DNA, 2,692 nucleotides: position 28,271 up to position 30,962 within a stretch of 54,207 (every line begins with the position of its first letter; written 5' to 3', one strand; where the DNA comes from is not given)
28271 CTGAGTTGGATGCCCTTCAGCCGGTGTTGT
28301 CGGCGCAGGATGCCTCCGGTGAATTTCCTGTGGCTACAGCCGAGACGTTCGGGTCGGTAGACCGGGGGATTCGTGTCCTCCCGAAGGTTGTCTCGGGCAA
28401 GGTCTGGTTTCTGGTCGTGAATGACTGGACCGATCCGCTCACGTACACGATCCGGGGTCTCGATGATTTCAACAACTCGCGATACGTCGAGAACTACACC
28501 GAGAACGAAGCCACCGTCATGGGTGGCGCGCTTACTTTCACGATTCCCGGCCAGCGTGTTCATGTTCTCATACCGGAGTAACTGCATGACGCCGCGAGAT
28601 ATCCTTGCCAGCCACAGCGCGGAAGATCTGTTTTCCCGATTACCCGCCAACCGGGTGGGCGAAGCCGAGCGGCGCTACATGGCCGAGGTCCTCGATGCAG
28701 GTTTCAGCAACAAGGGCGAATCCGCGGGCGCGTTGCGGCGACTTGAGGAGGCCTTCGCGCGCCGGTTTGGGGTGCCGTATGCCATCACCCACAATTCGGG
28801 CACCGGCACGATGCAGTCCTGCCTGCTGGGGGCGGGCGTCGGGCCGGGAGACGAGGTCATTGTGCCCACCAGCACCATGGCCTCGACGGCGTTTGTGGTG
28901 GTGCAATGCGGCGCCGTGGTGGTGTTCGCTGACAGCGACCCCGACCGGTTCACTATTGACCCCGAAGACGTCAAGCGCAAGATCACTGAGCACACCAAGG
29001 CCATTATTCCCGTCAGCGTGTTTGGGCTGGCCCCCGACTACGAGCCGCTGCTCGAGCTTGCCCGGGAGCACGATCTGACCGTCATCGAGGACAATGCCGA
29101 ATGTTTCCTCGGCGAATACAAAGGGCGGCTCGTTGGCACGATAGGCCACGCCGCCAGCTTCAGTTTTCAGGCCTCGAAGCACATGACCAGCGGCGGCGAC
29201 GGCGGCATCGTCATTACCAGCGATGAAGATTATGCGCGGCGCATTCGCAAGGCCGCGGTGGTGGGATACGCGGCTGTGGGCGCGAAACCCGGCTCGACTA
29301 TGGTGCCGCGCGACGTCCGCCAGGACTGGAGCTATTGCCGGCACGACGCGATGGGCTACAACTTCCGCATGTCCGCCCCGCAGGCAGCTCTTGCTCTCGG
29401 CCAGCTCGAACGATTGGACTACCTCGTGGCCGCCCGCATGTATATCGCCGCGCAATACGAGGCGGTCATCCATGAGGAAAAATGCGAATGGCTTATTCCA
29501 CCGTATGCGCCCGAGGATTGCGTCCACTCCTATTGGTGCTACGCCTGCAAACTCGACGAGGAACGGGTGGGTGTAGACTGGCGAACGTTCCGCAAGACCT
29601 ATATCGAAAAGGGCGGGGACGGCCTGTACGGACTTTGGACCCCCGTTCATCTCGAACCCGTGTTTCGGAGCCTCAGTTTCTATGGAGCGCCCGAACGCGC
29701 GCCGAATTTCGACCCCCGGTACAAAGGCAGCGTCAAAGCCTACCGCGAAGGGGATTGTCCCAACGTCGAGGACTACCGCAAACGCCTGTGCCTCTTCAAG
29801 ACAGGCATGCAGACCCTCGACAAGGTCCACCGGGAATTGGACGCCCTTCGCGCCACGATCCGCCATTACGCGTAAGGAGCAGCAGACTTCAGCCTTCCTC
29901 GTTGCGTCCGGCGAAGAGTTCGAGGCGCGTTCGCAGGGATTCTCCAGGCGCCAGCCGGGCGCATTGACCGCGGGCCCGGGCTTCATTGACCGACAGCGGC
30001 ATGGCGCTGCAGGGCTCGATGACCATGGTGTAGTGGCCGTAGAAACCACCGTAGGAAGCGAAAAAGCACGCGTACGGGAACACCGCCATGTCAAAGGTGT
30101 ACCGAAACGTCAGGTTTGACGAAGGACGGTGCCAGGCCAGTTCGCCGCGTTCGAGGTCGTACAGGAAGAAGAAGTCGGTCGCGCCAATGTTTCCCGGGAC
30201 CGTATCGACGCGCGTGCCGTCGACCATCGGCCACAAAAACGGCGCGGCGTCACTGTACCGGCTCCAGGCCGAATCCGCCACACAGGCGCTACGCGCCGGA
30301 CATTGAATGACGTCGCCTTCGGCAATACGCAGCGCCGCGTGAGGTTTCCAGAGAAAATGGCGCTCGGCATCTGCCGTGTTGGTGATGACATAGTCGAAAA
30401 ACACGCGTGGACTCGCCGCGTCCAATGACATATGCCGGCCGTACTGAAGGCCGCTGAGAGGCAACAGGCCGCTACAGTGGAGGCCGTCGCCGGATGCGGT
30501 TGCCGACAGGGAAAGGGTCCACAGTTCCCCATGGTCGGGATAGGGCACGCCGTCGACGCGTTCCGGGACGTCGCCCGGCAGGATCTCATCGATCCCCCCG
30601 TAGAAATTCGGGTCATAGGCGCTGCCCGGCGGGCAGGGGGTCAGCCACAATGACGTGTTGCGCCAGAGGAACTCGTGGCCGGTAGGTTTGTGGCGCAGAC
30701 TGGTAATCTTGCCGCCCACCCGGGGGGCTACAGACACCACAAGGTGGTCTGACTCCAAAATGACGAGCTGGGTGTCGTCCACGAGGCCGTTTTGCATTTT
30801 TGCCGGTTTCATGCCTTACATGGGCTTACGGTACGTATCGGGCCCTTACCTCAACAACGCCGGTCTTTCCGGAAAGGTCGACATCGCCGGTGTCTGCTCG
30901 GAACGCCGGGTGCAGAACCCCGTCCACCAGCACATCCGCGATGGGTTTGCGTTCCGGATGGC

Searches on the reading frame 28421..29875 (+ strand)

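Call 35: search_protein_families(library=pfam, proteins=[window:28421-29875:+], max_evalue=0.0001)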
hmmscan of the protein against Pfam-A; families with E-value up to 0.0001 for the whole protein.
window:28421-29875:+ (484 aa): 2 families
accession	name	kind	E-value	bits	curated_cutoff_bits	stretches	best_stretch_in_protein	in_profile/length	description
PF01041.23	DegT_DnrJ_EryC1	-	1.2e-72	245.6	19.8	1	80-421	4-323/360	DegT/DnrJ/EryC1/StrS aminotransferase family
PF00155.27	Aminotran_1_2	-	1e-06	28.7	19.7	1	102-225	41-186/361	Aminotransferase class I and II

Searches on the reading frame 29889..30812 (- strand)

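Call 35: search_protein_families(library=pfam, proteins=[window:29889-30812:-], max_evalue=0.0001)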
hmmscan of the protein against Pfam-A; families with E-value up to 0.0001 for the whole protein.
window:29889-30812:- (307 aa): 2 families
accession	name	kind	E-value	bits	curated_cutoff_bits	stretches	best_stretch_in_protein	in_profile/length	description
PF14486.12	DUF4432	-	3.2e-06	26.6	32.5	1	227-299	232-302/304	Domain of unknown function (DUF4432)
PF17128.10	DUF5107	-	8.9e-06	25.3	24.4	1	15-55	25-65/310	Domain of unknown function (DUF5107)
